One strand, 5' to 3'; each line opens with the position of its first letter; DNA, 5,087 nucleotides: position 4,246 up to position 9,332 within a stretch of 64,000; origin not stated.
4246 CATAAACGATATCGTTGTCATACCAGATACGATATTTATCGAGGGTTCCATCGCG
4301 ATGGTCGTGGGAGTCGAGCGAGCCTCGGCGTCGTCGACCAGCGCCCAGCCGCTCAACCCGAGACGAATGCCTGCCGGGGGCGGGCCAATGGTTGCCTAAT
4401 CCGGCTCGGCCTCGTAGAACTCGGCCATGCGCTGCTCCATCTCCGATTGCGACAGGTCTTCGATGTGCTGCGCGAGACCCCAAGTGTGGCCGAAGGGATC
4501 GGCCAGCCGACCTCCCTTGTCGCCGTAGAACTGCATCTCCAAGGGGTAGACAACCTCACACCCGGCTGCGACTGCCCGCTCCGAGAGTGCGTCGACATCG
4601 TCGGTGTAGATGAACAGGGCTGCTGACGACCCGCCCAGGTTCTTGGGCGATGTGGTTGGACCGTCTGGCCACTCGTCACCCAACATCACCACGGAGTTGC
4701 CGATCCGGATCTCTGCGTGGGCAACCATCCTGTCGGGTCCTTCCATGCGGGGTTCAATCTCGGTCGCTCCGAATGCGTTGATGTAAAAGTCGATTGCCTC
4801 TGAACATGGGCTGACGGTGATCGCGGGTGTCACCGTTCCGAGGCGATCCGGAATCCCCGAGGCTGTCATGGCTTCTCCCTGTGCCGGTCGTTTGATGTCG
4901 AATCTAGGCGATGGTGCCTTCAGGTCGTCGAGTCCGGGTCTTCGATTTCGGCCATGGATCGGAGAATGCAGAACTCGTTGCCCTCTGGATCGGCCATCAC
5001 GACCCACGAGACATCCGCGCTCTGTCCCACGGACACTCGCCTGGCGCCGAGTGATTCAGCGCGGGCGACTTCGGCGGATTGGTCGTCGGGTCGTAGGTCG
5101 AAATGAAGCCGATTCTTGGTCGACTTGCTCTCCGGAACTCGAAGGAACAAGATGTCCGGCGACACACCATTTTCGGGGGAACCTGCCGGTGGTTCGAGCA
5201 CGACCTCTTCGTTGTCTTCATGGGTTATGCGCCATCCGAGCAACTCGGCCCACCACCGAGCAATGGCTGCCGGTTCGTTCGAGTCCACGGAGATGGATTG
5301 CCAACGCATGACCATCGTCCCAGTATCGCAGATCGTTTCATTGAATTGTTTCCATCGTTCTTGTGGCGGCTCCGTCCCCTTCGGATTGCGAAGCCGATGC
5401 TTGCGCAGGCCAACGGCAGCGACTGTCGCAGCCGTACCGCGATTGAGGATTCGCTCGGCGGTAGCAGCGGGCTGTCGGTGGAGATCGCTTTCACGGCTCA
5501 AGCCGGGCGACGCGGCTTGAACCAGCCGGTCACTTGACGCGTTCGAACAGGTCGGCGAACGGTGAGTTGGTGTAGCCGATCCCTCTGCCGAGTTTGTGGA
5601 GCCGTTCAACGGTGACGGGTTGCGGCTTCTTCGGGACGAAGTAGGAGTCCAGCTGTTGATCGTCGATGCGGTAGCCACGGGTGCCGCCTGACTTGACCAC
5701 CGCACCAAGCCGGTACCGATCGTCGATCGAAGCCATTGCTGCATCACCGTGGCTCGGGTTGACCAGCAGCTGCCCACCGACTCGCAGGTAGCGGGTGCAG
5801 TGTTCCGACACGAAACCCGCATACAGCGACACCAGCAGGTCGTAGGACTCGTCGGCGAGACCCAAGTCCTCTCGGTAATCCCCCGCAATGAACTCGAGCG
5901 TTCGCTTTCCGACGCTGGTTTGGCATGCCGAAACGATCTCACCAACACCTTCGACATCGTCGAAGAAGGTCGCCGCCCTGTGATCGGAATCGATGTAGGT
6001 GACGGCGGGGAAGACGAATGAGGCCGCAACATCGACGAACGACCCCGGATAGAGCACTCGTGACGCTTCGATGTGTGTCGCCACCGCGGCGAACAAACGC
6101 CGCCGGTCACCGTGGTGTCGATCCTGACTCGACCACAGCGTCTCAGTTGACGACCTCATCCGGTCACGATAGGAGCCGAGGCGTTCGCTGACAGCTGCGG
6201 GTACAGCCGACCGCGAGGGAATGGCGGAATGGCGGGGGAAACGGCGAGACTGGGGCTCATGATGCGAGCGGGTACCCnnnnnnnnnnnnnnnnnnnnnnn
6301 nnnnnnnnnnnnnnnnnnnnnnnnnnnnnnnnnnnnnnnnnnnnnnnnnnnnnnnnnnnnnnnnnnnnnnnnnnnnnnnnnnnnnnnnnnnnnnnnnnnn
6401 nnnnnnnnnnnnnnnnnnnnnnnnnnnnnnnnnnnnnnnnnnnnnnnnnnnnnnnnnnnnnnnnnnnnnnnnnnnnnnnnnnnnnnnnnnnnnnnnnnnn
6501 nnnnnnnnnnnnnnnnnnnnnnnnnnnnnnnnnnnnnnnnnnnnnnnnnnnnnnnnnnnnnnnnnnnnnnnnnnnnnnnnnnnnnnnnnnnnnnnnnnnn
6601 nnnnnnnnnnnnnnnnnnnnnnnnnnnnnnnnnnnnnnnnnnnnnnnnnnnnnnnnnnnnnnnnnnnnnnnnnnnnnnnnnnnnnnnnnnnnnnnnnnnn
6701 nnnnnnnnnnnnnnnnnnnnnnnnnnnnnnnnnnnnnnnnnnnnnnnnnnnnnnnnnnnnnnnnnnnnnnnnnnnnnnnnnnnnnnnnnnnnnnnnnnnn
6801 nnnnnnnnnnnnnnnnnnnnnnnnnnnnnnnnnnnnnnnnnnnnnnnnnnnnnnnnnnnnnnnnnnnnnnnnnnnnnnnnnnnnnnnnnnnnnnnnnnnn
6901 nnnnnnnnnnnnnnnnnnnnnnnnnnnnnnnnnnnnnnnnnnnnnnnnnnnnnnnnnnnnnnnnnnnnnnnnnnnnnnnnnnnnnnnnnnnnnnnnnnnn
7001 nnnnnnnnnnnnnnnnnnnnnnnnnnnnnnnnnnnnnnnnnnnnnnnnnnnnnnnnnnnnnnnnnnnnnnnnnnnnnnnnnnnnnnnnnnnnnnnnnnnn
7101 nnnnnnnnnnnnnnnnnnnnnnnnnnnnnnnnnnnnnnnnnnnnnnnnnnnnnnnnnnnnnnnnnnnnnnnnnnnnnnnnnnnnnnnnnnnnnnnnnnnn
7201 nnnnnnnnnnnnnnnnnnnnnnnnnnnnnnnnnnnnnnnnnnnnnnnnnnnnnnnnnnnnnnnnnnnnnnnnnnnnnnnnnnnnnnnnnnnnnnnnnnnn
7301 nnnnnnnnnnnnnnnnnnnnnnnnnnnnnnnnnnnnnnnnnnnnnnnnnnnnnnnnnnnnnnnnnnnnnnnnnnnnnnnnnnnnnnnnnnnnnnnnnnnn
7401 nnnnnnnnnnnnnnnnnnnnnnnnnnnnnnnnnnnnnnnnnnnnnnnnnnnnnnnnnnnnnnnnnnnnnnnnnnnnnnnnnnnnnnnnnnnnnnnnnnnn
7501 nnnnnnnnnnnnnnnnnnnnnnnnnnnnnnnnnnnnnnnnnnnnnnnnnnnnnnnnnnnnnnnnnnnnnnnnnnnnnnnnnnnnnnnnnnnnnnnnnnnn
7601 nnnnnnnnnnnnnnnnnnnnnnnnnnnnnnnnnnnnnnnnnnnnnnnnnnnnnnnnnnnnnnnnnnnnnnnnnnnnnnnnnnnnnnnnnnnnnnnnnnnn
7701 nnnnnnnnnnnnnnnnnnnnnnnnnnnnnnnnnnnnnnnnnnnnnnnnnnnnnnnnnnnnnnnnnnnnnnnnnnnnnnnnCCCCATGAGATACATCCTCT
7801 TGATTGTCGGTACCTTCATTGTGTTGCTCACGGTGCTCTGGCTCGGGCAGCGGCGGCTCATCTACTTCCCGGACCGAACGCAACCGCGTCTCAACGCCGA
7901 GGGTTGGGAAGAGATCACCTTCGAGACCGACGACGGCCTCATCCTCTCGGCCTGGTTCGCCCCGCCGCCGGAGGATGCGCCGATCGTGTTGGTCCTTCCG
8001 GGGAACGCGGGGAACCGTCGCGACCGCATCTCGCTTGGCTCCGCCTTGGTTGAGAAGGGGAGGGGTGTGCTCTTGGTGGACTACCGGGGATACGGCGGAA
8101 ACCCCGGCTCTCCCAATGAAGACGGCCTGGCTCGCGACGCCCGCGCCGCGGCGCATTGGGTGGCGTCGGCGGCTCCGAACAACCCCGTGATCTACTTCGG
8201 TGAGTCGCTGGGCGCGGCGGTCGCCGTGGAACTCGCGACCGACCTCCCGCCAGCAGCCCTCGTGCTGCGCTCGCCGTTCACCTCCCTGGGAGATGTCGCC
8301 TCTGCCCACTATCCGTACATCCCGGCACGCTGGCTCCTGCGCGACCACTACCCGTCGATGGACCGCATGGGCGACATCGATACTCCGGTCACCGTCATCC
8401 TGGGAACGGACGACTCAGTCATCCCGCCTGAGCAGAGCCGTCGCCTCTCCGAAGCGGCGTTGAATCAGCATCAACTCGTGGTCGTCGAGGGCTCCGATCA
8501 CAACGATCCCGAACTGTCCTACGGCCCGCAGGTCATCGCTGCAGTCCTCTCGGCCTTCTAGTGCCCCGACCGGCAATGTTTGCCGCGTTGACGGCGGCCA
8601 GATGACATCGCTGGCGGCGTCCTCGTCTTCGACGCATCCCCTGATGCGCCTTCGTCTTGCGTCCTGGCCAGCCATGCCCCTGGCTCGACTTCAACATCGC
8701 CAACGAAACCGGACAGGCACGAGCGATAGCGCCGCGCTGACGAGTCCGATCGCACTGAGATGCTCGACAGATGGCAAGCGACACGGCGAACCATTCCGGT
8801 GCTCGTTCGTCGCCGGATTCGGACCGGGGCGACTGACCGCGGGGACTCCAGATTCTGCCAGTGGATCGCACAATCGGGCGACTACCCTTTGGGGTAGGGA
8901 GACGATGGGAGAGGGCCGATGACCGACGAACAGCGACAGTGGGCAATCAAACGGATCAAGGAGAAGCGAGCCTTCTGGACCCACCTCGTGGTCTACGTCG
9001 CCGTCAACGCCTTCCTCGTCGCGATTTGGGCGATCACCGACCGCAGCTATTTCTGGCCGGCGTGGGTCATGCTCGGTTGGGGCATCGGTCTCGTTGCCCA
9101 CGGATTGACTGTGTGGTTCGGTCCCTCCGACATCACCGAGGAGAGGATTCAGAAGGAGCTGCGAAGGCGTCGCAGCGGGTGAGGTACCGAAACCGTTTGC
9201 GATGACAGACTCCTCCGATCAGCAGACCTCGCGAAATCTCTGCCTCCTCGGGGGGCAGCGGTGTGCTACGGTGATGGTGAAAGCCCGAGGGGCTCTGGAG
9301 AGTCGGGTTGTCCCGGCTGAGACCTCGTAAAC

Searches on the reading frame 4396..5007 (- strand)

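Call 46: search_protein_families(library=pfam, proteins=[window:4396-5007:-], max_evalue=0.001)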
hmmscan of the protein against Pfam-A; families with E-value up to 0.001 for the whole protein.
window:4396-5007:- (203 aa): 3 families
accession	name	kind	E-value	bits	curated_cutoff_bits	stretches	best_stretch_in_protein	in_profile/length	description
PF00903.31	Glyoxalase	-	4.5e-16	59.8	20.6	1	62-176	6-119/121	Glyoxalase/Bleomycin resistance protein/Dioxygenase superfamily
PF22650.2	At5g48480-like_C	-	4.7e-06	27.3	27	1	133-176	4-47/50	Glyoxalase At5g48480-like C-terminal domain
PF18029.7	Glyoxalase_6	-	0.00082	20.5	23.6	0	69-176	10-103/106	Glyoxalase-like domain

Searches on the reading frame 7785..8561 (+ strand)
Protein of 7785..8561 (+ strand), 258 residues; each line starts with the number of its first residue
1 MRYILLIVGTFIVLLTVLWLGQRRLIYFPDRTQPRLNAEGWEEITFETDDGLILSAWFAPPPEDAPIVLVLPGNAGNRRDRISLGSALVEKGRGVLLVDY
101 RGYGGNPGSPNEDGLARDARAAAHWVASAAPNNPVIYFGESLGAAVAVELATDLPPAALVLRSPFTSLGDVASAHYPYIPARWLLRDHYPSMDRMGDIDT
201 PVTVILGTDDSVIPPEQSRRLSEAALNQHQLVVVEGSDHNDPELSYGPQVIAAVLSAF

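Call 7: search_protein_families(library=pfam, proteins=[window:7785-8561:+], max_evalue=0.01)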
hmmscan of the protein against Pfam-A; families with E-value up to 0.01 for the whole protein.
window:7785-8561:+ (258 aa): 6 families
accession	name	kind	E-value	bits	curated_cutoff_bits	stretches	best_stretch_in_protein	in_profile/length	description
PF00561.26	Abhydrolase_1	-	6.1e-18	65.8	25.8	2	66-166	1-107/245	alpha/beta hydrolase fold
PF12146.15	Hydrolase_4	-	1.1e-17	64.6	27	2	67-187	6-132/239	Serine aminopeptidase, S33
PF12697.13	Abhydrolase_6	-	6.8e-08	33.9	26.3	1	69-186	2-115/217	Alpha/beta hydrolase family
PF12695.13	Abhydrolase_5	-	0.0001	22.5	27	1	187-249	88-149/164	Alpha/beta hydrolase family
PF20408.4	Abhydrolase_11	-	0.00084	19.6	27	1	122-240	64-166/193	Alpha/beta hydrolase domain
PF03959.19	FSH1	-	0.00088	19.4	21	1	194-239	155-199/211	Serine hydrolase (FSH1)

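Call 23: find_related_loci(query=window:7785-8561:+, collection=genome_contigs, flank=10000)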
Query window:7785-8561:+ (258 aa) in genome_contigs; peptide patterns used: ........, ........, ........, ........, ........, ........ (x = any residue, [..] = any of these).
600 stretches matched a pattern (row limit reached: there are more); 562 encode a relative of the query (tblastn E <= 1e-3); the best 80 are kept; 80 distinct loci.
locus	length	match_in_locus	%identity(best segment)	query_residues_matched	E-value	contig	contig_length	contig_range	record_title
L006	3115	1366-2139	55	8-258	9e-86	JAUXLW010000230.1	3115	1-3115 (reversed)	MAG: Acidimicrobiia bacterium isolate CSMAG_3144 CSMAG_3144_k141_1830756_length_3115_cov_9.1345, whole genome shotgun se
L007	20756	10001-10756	54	5-254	3e-84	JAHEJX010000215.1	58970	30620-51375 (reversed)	MAG: Actinomycetes bacterium isolate Ww568 NODE_829_length_58970_cov_4.365223, whole genome shotgun sequence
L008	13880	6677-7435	56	4-255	5e-83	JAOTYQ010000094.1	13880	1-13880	MAG: Acidimicrobiia bacterium isolate 21_Jan_SF_Bin50 21_Jan_SF_Bin50_scaffold_3102_c1, whole genome shotgun sequence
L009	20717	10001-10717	58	17-256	1e-81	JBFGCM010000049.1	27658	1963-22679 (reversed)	MAG: Acidimicrobiia bacterium isolate Mix_sand01.2020.11.Z.72 k141_708677_length_27658_cov_16.7297, whole genome shotgun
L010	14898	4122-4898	54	2-254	4e-81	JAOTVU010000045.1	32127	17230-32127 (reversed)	MAG: Acidimicrobiia bacterium isolate 13_May_SF_Bin57 13_May_SF_Bin57_scaffold_817_c1, whole genome shotgun sequence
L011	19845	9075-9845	56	1-255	7e-80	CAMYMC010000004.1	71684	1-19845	MAG: uncultured Acidimicrobiaceae bacterium isolate ES_M_Acidobacteriota_16 genome assembly, contig: scaffold_1031, whol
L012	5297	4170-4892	56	17-251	2e-79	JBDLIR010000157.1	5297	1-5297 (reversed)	MAG: Actinomycetota bacterium isolate MAG044 MAG044_157, whole genome shotgun sequence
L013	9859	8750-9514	52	4-254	3e-78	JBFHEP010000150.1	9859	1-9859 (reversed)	MAG: Acidimicrobiales bacterium isolate Mix_sand07.2021.05.G.102 k141_2606322_length_9859_cov_15.0000, whole genome shot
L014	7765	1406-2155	53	11-256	6e-78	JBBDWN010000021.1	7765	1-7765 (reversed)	MAG: Acidimicrobiia bacterium isolate LejiaD_65_18 Lejia_D_13490_length_7765_cov_9, whole genome shotgun sequence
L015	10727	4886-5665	50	1-254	2e-77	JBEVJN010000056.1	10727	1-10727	MAG: Acidimicrobiia bacterium isolate T4R1BO.metabat2.227 T4R1BO.metabat2.227_k133_25083193, whole genome shotgun sequen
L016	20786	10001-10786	53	1-255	3e-77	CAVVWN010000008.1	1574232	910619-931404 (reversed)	MAG: uncultured Acidobacteriota bacterium isolate MFD09779.bin.1.373 genome assembly, contig: contig_3962, whole genome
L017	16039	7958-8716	58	1-251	6e-84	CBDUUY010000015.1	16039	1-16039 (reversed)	MAG TPA_asm: uncultured bacterium isolate SRR22302361_binner23_Refined_96 genome assembly, contig: ERZ25748748.1701, who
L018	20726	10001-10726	54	12-255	1e-76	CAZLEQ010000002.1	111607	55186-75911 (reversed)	MAG TPA_asm: uncultured Acidimicrobiaceae bacterium isolate SRP217488_co1_183 genome assembly, contig: NODE_22_length_11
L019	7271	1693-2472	50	4-256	1e-76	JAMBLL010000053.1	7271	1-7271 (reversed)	MAG: Actinomycetes bacterium isolate H2.bin.110 k83_151566, whole genome shotgun sequence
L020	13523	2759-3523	53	4-257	6e-76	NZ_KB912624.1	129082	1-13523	Saccharomonospora saliphila YIM 90502 SacsaDRAFT_Scaffold131.8, whole genome shotgun sequence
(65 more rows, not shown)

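Call 78: search_protein_families(library=pfam, proteins=[L014:818-1297:+], max_evalue=0.001)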
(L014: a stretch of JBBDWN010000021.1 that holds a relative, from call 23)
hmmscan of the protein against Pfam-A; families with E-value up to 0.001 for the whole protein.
L014:818-1297:+ (159 aa): 1 family
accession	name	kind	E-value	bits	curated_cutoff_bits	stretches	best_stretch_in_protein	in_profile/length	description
PF00210.30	Ferritin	-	6.9e-20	71.9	24.5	1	21-159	3-138/142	Ferritin-like domain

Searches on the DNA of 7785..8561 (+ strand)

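Call 26: search_rna_families(sources=[L014, L006, L008, L009, L017, L072, L011, L012], threshold=gathering)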
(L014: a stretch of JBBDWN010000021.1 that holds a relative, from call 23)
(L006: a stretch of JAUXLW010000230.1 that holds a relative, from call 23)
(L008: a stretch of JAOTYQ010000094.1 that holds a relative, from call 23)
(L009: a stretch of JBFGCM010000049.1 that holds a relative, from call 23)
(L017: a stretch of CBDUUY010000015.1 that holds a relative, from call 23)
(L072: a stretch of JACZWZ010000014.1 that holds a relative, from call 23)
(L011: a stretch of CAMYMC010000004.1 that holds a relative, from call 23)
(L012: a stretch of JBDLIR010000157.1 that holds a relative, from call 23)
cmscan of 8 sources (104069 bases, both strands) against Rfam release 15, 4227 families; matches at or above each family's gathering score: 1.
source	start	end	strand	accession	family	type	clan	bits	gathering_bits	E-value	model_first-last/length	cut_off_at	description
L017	7177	7250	+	RF00005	tRNA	Gene; tRNA;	CL00001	65.4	29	9.3e-12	1-71/71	no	tRNA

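Call 36: search_rna_families(source=L014, start=500, end=1000, threshold=evalue, max_evalue=1, show_alignments=1)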
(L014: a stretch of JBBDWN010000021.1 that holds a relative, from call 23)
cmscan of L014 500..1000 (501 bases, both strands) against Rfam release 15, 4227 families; matches with E-value up to 1: 1.
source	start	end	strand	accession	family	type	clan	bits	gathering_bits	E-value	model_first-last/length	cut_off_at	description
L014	676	783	+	RF00059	TPP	Cis-reg; riboswitch;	-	51.1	54.3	3.6e-09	1-105/105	no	TPP riboswitch aptamer (THI element)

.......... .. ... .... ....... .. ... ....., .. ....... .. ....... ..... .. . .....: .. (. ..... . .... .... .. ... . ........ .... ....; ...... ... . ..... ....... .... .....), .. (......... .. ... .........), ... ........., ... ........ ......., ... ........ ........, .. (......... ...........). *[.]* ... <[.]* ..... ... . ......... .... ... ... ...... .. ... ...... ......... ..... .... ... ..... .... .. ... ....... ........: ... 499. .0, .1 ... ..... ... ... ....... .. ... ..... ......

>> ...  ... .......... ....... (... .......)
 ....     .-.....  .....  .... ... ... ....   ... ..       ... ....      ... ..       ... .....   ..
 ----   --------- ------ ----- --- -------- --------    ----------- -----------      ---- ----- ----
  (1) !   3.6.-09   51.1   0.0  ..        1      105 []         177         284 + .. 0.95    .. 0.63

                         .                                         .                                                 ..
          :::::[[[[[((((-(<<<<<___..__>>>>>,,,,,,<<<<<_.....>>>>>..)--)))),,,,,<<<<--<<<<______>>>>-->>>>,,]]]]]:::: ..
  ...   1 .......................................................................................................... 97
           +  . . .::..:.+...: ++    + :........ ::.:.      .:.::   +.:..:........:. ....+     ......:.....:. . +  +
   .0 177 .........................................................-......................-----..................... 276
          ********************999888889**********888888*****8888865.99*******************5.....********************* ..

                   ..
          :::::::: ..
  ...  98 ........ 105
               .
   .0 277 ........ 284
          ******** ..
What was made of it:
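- The only similar orphan found (L014, before a Dps gene) is sub-threshold with a deleted P5 loop, which looks like decay (calls 36, 78).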

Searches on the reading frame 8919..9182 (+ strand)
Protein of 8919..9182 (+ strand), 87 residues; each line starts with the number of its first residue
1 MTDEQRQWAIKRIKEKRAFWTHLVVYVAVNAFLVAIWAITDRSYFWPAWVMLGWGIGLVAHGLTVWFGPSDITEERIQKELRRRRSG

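Call 7: search_protein_families(library=pfam, proteins=[window:8919-9182:+], max_evalue=0.01)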
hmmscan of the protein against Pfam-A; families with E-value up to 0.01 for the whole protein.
window:8919-9182:+ (87 aa): 1 family
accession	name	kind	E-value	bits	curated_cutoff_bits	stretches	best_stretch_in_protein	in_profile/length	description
PF13239.11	2TM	-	2.2e-20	72.9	24.8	1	9-81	3-78/79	2TM domain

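Call 9: search_protein_families(library=ncbifam, proteins=[window:8919-9182:+], max_evalue=0.01)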
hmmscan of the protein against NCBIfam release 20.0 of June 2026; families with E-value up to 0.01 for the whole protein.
window:8919-9182:+ (87 aa): 0 families

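Call 79: find_encoding_contigs(protein=window:8919-9182:+, flank=6000, max_places=8)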
Protein window:8919-9182:+ (87 aa): no gene with exactly this product is on record in the collection.
